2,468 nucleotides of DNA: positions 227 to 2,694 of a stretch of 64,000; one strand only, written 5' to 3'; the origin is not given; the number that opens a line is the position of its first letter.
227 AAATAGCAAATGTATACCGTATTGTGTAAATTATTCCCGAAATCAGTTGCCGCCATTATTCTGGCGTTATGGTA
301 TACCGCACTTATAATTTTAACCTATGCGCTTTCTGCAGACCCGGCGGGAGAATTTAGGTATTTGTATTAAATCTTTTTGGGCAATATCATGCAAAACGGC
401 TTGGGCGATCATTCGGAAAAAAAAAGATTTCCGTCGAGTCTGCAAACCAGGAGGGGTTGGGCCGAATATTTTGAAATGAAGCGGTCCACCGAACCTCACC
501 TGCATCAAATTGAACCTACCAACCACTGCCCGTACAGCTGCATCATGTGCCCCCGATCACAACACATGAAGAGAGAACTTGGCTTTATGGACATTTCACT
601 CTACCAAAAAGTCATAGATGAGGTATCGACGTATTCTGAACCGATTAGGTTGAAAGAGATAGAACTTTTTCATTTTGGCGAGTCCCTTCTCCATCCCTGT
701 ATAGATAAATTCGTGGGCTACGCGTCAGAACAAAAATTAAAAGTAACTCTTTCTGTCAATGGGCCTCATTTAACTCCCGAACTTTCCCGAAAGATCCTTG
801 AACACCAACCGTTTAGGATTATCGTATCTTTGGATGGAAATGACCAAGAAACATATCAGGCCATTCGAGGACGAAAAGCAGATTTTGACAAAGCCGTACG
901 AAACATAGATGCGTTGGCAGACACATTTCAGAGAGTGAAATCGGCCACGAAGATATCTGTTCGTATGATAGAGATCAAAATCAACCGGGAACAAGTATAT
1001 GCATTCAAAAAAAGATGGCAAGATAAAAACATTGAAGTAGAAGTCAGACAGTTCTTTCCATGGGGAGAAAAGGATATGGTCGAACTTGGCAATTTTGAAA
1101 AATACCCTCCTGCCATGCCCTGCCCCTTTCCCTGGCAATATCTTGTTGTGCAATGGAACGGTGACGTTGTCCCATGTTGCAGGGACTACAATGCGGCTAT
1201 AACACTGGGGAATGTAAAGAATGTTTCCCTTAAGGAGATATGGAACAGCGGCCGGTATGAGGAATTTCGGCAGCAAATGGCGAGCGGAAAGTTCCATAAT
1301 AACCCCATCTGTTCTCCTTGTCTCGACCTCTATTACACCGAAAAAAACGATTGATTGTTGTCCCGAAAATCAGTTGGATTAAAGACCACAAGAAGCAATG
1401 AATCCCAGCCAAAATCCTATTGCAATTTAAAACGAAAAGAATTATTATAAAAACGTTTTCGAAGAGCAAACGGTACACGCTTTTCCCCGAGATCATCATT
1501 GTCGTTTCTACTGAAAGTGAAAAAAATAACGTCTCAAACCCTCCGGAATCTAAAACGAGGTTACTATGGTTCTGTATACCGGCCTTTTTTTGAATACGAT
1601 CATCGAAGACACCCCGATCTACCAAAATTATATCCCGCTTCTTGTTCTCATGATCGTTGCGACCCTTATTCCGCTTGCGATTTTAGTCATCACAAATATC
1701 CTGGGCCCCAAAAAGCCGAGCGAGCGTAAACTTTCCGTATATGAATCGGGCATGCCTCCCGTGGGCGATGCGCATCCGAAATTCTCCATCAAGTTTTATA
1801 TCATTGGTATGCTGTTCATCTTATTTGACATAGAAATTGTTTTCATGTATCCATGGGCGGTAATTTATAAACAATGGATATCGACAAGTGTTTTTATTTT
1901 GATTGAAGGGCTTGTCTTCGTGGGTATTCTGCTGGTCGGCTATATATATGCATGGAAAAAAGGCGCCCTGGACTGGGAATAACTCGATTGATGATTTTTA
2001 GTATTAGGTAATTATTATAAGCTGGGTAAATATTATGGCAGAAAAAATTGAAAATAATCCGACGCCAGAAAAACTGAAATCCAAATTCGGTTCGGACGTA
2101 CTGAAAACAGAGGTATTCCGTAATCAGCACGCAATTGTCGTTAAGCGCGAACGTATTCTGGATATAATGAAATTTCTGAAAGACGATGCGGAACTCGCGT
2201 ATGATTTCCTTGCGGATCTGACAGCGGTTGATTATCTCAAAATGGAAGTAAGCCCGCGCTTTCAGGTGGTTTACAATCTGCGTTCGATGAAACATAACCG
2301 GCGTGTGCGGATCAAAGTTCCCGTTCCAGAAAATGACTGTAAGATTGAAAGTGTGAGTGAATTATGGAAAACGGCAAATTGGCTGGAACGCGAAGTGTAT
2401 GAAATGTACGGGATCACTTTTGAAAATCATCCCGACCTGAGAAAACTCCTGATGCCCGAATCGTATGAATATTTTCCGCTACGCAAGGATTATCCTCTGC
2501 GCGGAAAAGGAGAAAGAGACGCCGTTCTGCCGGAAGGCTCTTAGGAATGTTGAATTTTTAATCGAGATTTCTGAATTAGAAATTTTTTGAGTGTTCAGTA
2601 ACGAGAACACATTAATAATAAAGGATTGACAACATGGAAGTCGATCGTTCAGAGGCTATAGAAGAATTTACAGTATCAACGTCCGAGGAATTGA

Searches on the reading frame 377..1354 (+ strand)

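Call 33: search_protein_families(library=pfam, proteins=[window:377-1354:+], max_evalue=0.01)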
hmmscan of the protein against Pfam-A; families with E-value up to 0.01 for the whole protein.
window:377-1354:+ (325 aa): 2 families
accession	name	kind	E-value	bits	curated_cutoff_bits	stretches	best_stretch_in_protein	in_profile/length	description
PF13186.11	SPASM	-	1.6e-19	70.4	21.5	1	249-315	1-66/67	Iron-sulfur cluster-binding domain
PF04055.27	Radical_SAM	-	8.2e-15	55.8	29.5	1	45-186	1-142/166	Radical SAM superfamily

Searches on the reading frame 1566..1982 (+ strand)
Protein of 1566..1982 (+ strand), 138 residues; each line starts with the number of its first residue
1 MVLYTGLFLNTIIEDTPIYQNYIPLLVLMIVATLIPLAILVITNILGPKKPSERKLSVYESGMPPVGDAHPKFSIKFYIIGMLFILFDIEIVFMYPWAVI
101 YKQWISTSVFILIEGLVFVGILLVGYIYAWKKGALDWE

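Call 4: search_protein_families(library=pfam, proteins=[window:1566-1982:+], max_evalue=0.01)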
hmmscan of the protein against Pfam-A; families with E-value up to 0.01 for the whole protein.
window:1566-1982:+ (138 aa): 1 family
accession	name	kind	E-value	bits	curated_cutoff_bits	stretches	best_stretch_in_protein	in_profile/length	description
PF00507.24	Oxidored_q4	-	3.7e-36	123.7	23.3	1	38-137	3-99/99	NADH-ubiquinone/plastoquinone oxidoreductase, chain 3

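Call 76: find_encoding_contigs(protein=window:1566-1982:+, flank=10000, max_places=4)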
Protein window:1566-1982:+ (138 aa): 5 contigs read that carry it; 4 places shown.
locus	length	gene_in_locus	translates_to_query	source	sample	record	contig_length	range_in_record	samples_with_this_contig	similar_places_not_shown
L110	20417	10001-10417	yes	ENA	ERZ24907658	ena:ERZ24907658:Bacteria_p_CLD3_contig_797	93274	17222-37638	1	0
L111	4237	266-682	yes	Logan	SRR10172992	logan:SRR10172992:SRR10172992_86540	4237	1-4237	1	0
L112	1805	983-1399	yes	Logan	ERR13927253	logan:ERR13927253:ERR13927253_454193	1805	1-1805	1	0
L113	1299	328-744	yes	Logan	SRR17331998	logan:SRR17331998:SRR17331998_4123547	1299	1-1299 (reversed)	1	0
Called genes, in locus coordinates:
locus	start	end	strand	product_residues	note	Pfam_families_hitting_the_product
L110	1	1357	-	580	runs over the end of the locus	PF25596:CPSase_L_D1, PF02786:CPSase_L_D2, PF02222:ATP-grasp (weak), PF15632:ATPgrasp_Ter (weak), PF02142:MGS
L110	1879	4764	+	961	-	PF00501:AMP-binding, PF13193:AMP-binding_C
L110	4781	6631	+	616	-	PF00501:AMP-binding, PF13193:AMP-binding_C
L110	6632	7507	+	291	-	-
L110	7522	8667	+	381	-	PF03062:MBOAT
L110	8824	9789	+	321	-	PF04055:Radical_SAM, PF13186:SPASM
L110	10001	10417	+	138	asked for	PF00507:Oxidored_q4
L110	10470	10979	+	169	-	PF00329:Complex1_30kDa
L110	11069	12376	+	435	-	PF00346:Complex1_49kDa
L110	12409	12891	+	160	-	PF01257:2Fe-2S_thioredx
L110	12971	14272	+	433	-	PF01512:Complex1_51K, PF22461:SLBB_2, PF10531:SLBB, PF10589:NADH_4Fe-4S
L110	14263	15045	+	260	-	-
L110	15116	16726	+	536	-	PF00111:Fer2 (faint), PF13510:Fer2_4, PF10588:NADH-G_4Fe-4S_3, PF22117:Fer4_Nqo3, PF00384:Molybdopterin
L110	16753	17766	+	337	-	PF00146:NADHdh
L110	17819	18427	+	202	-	PF13183:Fer4_8 (faint), PF13534:Fer4_17 (faint), PF14697:Fer4_21 (faint), PF13237:Fer4_10 (weak), PF12838:Fer4_7, PF13187:Fer4_9, PF00037:Fer4, PF12837:Fer4_6 (weak), +3 more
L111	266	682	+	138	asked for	PF00507:Oxidored_q4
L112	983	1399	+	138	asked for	PF00507:Oxidored_q4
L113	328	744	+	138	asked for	PF00507:Oxidored_q4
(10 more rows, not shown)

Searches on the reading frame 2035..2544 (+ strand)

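Call 4: search_protein_families(library=pfam, proteins=[window:2035-2544:+], max_evalue=0.01)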
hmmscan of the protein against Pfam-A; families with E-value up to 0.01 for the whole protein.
window:2035-2544:+ (169 aa): 1 family
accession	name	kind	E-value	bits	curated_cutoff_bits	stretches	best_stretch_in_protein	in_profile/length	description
PF00329.25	Complex1_30kDa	-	1.8e-48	164.6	22.5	1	34-158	1-123/124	Respiratory-chain NADH dehydrogenase, 30 Kd subunit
